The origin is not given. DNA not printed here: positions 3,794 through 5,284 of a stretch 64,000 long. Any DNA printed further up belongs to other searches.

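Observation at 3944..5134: Aminotransferase-fold protein with the Schiff-base lysine replaced by aspartate, directly upstream of folB-folK.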

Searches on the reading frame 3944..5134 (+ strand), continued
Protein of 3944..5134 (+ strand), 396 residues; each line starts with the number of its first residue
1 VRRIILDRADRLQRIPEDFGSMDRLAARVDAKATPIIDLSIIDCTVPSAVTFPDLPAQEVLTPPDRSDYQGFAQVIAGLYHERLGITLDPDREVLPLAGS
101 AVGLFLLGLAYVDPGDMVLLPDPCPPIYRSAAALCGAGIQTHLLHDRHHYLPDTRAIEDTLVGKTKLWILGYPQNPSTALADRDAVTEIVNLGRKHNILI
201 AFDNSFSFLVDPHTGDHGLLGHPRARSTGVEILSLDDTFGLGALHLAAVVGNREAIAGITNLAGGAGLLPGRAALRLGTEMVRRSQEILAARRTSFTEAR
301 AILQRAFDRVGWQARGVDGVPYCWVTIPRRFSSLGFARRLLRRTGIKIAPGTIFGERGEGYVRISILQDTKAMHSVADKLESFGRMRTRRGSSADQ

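Call 47: find_homologous_proteins(query=L013:1236-2417:+, max_evalue=1e-40)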
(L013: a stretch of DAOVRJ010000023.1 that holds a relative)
Query L013:1236-2417:+ (394 aa): 4303 proteins with E <= 1e-40 among 8000 candidates; the best 120 are listed.
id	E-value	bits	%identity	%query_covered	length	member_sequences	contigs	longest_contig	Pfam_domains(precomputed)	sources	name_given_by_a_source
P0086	4.6e-264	893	100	100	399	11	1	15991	PF00155.28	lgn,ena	-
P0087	1.4e-206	704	79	100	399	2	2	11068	PF00155.28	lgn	-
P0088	2.3e-204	697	79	100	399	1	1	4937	PF00155.28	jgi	-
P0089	7.4e-204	695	79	100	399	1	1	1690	PF00155.28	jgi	jgi:LL-diaminopimelate aminotransferase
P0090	2.6e-199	680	78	100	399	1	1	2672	PF00155.28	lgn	-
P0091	1.5e-198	678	76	100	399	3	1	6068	PF00155.28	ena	-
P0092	2.4e-198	677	76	100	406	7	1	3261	PF00155.28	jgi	jgi:LL-diaminopimelate aminotransferase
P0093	4.2e-195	666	75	100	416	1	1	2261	PF00155.28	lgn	-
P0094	3.3e-191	654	73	100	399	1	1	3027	PF00155.28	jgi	jgi:LL-diaminopimelate aminotransferase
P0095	6.0e-189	646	72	99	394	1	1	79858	PF00155.28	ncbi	-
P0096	3.0e-181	621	70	100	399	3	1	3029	PF00155.28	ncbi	ncbi:aminotransferase class I/II-fold pyridoxal phosphate-dependent enzyme [Candidatus Zixiibacterio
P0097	4.1e-171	587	66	100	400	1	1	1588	PF00155.28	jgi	jgi:LL-diaminopimelate aminotransferase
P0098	3.2e-166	571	64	100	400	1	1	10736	PF00155.28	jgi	jgi:LL-diaminopimelate aminotransferase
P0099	5.5e-159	547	65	100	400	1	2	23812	PF00155.28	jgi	jgi:LL-diaminopimelate aminotransferase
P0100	6.7e-159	547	65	99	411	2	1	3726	PF00155.28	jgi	-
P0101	3.8e-158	545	64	100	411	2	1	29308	PF00155.28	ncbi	-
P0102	6.7e-156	537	63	100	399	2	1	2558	PF00155.28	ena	-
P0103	7.7e-155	534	63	99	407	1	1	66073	PF00155.28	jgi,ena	-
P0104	9.3e-155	533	64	100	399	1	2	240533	PF00155.28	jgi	jgi:LL-diaminopimelate aminotransferase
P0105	1.3e-154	533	62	100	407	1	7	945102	PF00155.28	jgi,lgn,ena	-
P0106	2.4e-153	529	62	100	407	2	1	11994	PF00155.28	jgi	-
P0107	1.7e-149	516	60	100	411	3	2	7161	PF00155.28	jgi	jgi:LL-diaminopimelate aminotransferase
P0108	4.2e-116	406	70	66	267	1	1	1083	PF00155.28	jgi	jgi:LL-diaminopimelate aminotransferase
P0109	7.9e-113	395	49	96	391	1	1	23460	PF00155.28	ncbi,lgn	-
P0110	2.5e-112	394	47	98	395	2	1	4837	PF00155.28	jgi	-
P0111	2.8e-112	394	47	98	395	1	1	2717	PF00155.28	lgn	-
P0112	5.7e-112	393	47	97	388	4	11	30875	PF00155.28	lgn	-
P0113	1.8e-111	391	48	96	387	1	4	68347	PF00155.28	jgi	-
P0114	3.3e-111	390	49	97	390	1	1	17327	PF00155.28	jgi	-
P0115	4.2e-111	390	49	96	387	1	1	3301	PF00155.28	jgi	jgi:LL-diaminopimelate aminotransferase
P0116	5.4e-111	389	46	99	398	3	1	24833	PF00155.28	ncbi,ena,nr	ncbi:LL-diaminopimelate aminotransferase [bacterium]|nr:LL-diaminopimelate aminotransferase [bacteri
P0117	1.1e-110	388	47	96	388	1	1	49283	PF00155.28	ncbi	ncbi:MAG: LL-diaminopimelate aminotransferase [Pseudomonadota bacterium]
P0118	1.5e-110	388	49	96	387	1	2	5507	PF00155.28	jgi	-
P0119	1.8e-110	388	48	96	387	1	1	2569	PF00155.28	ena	-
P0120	2.3e-110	387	49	95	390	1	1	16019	PF00155.28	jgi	-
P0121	2.5e-110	387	48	97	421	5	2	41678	PF00155.28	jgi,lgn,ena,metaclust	metaclust:\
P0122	2.5e-110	387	48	93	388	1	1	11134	PF00155.28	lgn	-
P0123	3.5e-110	387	47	96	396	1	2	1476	PF00155.28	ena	-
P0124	3.7e-110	387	46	97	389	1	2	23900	PF00155.28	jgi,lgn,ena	-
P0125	4.4e-110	386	47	97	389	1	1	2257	PF00155.28,PF01053.27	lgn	-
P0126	5.1e-110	386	47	96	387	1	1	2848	PF00155.28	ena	-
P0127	7.0e-110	386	48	95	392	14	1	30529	PF00155.28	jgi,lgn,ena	-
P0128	9.2e-110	385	46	97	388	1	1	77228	PF00155.28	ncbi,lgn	-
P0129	1.1e-109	385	47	97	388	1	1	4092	PF00155.28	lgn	-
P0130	1.2e-109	385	48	96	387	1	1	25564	PF00155.28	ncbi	-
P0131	1.7e-109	384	46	97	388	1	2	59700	PF00155.28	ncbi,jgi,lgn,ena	-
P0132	2.0e-109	384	46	97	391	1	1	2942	PF00155.28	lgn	-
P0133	2.3e-109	384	48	96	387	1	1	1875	PF00155.28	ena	-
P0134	2.4e-109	384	46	97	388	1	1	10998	PF00155.28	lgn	-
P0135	2.4e-109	384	46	97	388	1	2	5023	PF00155.28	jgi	-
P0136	2.7e-109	384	48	96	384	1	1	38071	PF00155.28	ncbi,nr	ncbi:MAG: LL-diaminopimelate aminotransferase [bacterium]|nr:LL-diaminopimelate aminotransferase [ba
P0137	3.5e-109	383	47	97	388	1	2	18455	PF00155.28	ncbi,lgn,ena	-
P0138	3.6e-109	383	48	97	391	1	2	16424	PF00155.28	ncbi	-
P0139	4.7e-109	383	46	97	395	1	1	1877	PF00155.28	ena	-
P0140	7.3e-109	382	46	96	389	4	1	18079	PF00155.28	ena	-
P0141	7.9e-109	382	48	96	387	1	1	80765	PF00155.28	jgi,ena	-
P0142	8.9e-109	382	48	95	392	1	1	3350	PF00155.28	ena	-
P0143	9.6e-109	382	47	97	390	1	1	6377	PF00155.28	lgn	-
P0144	1.1e-108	382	43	96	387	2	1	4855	PF00155.28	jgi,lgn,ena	-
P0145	1.3e-108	382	49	96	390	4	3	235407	PF00155.28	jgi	jgi:LL-diaminopimelate aminotransferase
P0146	1.4e-108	381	45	97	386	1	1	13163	PF00155.28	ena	-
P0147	1.6e-108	381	46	98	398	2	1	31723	PF00155.28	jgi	jgi:LL-diaminopimelate aminotransferase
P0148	1.6e-108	381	45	97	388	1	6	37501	PF00155.28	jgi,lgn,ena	jgi:LL-diaminopimelate aminotransferase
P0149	1.7e-108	381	48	97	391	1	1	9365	PF00155.28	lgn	-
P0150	1.8e-108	381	46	99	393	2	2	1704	PF00155.28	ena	-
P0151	2.1e-108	381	44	97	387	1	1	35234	PF00155.28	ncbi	ncbi:MAG: LL-diaminopimelate aminotransferase [Methanocellales archaeon]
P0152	2.1e-108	381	46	97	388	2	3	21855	PF00155.28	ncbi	ncbi:MAG: LL-diaminopimelate aminotransferase [Thermodesulfobacteriota bacterium]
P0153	2.3e-108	381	46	98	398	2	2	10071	PF00155.28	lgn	-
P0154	2.6e-108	381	47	96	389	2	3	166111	PF00155.28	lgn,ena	-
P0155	2.6e-108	381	46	97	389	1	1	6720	PF00155.28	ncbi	-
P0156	3.3e-108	380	46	96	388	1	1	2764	PF00155.28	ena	-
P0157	3.4e-108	380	48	96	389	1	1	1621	PF00155.28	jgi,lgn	jgi:LL-diaminopimelate aminotransferase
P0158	3.4e-108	380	46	97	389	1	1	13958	PF00155.28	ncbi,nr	ncbi:MAG: LL-diaminopimelate aminotransferase [Thermodesulfobacteriota bacterium]|nr:LL-diaminopimel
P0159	5.7e-108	379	46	97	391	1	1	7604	PF00155.28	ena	-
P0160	5.7e-108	379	46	99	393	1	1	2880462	PF00155.28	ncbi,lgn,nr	ncbi:LL-diaminopimelate aminotransferase [Gelria sp. Kuro-4]|nr:LL-diaminopimelate aminotransferase 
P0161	6.0e-108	379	46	96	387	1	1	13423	PF00155.28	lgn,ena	-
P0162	8.5e-108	379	45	97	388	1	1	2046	PF00155.28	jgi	jgi:LL-diaminopimelate aminotransferase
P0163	9.8e-108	379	46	97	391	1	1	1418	PF00155.28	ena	-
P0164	1.0e-107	379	46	97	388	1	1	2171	PF00155.28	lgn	-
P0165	1.4e-107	378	45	96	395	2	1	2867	PF00155.28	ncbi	-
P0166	1.5e-107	378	47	96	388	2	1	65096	PF00155.28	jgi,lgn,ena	-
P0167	1.6e-107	378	46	97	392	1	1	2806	PF00155.28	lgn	-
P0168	1.6e-107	378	45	96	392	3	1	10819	PF00155.28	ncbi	-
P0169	1.7e-107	378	46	96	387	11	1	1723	PF00155.28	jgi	-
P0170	2.0e-107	378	46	97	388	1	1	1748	PF00155.28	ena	-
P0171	2.0e-107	378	45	97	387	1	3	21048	PF00155.28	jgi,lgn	jgi:LL-diaminopimelate aminotransferase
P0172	2.5e-107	377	47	96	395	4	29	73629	PF00155.28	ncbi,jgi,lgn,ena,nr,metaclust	ncbi:MAG: LL-diaminopimelate aminotransferase [Omnitrophica WOR_2 bacterium RIFCSPLOWO2_02_FULL_63_1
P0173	2.5e-107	377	46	97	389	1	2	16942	PF00155.28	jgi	-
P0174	2.5e-107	377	43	96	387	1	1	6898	PF00155.28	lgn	-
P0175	3.6e-107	377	46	96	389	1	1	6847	PF00155.28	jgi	-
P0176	4.3e-107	377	47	97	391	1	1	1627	PF00155.28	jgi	jgi:LL-diaminopimelate aminotransferase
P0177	4.3e-107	377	47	97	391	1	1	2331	PF00155.28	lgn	-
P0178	5.0e-107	376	47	95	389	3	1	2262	PF00155.28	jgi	jgi:LL-diaminopimelate aminotransferase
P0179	5.3e-107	376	46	97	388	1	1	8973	PF00155.28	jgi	jgi:LL-diaminopimelate aminotransferase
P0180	5.9e-107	376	44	97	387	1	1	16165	PF00155.28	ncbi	ncbi:MAG: LL-diaminopimelate aminotransferase [Methanocellales archaeon]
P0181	6.4e-107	376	46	96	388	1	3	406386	PF00155.28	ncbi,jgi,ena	-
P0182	6.7e-107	376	45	97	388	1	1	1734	PF00155.28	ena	-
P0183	6.8e-107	376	47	95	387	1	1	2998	PF00155.28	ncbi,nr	ncbi:MAG: LL-diaminopimelate aminotransferase [Candidatus Altiarchaeota archaeon]|nr:LL-diaminopimel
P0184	7.9e-107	376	45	96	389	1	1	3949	PF00155.28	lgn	-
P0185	9.1e-107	375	46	97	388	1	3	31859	PF00155.28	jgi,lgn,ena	-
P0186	1.1e-106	375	47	97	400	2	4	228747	PF00155.28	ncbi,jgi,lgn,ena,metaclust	metaclust:\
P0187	1.2e-106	375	48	96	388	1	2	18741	PF00155.28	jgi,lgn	jgi:LL-diaminopimelate aminotransferase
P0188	1.3e-106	375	47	96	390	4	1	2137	PF00155.28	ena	-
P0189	1.6e-106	375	44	97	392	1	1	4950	PF00155.28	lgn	-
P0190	1.8e-106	375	47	97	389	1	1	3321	PF00155.28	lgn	-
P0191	2.0e-106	374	47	95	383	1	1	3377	PF00155.28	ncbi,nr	ncbi:MAG: LL-diaminopimelate aminotransferase [Methanosarcinales archaeon]|nr:LL-diaminopimelate ami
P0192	2.2e-106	374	45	96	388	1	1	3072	PF00155.28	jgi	jgi:LL-diaminopimelate aminotransferase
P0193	2.2e-106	374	45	95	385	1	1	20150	PF00155.28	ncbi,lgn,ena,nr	ncbi:MAG: LL-diaminopimelate aminotransferase [Methanosarcinales archaeon]|nr:LL-diaminopimelate ami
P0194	2.3e-106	374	46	96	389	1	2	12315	PF00155.28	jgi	-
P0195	2.3e-106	374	45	97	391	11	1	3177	PF00155.28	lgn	-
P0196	2.4e-106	374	46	96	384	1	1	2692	PF00155.28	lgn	-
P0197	3.2e-106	374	44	96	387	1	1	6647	PF00155.28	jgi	jgi:LL-diaminopimelate aminotransferase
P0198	3.3e-106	374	48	97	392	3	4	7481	PF00155.28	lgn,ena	-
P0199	4.5e-106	373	45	97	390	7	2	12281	PF00155.28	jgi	jgi:LL-diaminopimelate aminotransferase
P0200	4.9e-106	373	45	97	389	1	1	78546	PF00155.28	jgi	-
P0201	5.2e-106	373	45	97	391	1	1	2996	PF00155.28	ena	-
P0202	5.5e-106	373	46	97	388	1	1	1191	PF00155.28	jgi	-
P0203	5.5e-106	373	46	95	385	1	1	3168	PF00155.28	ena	-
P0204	5.8e-106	373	47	96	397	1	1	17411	PF00155.28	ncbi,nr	ncbi:MAG: LL-diaminopimelate aminotransferase [Candidatus Omnitrophota bacterium]|nr:LL-diaminopimel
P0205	6.4e-106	373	44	97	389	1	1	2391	PF00155.28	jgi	jgi:LL-diaminopimelate aminotransferase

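Call 52: search_protein_representatives(alignment_id=A2)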
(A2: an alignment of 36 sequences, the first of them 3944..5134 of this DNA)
Query: 36 sequences, 412 profile positions. Proteins with E-value up to 0.001 (for the whole library): 24237; up to 1e-10: 8375; up to 1e-30: 732. The best 150 are listed.
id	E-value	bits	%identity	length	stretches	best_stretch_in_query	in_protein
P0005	2.9e-177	605.9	-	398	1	4-396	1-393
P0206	3.8e-173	592.3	-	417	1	1-407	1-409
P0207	4.2e-162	555.9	-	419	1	2-406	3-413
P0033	2.0e-160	550.4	-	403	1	15-409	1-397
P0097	8.8e-94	330.9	-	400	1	4-397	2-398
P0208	1.3e-89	317.1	-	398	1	4-395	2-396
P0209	1.9e-89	316.7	-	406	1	5-401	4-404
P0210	1.7e-87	310.2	-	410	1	4-396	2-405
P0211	2.8e-87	309.5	-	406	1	4-388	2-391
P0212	5.4e-86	305.3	-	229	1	187-410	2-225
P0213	4.8e-85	302.1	-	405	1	4-395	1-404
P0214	5.7e-85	301.9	-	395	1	6-396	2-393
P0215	2.9e-84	299.5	-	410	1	4-396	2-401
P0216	3.6e-84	299.2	-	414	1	4-404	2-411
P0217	8.8e-80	284.8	-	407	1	4-399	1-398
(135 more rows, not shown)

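Call 55: find_encoding_contigs(protein=P0208, flank=6000, max_places=2)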
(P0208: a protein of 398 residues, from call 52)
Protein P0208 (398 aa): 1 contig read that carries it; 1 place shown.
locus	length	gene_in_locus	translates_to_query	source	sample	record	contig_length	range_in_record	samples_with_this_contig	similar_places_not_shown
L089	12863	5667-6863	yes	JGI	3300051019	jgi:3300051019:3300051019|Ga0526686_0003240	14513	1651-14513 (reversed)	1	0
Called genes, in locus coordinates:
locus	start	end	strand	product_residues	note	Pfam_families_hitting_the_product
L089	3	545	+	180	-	?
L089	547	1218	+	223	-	PF27324:MjaV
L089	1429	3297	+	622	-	PF00009:GTP_EFTU, PF01926:MMR_HSR1 (weak), PF03144:GTP_EFTU_D2, PF25461:Beta-barrel_SelB, PF09107:WHD_3rd_SelB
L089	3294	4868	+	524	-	PF07969:Amidohydro_3, PF01979:Amidohydro_1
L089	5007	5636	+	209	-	PF00596:Aldolase_II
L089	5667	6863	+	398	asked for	PF00155:Aminotran_1_2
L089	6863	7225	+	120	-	PF02152:FolB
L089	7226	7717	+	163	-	PF01288:HPPK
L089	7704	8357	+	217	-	PF01712:dNK, PF02223:Thymidylate_kin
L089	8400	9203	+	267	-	PF02548:Pantoate_transf, PF13714:PEP_mutase (faint)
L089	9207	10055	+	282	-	PF02569:Pantoate_ligase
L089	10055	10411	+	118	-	PF02261:Asp_decarbox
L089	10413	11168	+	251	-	PF00483:NTP_transferase, PF01128:IspD, PF02348:CTP_transf_3, PF12804:NTP_transf_3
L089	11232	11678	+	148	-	-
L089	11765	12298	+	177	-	-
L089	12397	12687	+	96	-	PF02410:RsfS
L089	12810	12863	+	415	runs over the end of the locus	PF07498:Rho_N, PF07497:Rho_RNA_bind, PF00006:ATP-synt_ab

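Call 56: find_encoding_contigs(protein=P0215, flank=6000, max_places=2)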
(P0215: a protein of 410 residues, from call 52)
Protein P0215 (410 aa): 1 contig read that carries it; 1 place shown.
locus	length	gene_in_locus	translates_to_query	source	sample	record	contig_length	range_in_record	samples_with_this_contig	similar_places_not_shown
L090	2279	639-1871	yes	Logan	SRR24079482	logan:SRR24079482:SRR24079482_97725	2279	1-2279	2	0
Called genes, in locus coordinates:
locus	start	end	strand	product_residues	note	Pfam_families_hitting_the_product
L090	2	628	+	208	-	?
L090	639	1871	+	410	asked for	PF00155:Aminotran_1_2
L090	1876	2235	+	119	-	PF02152:FolB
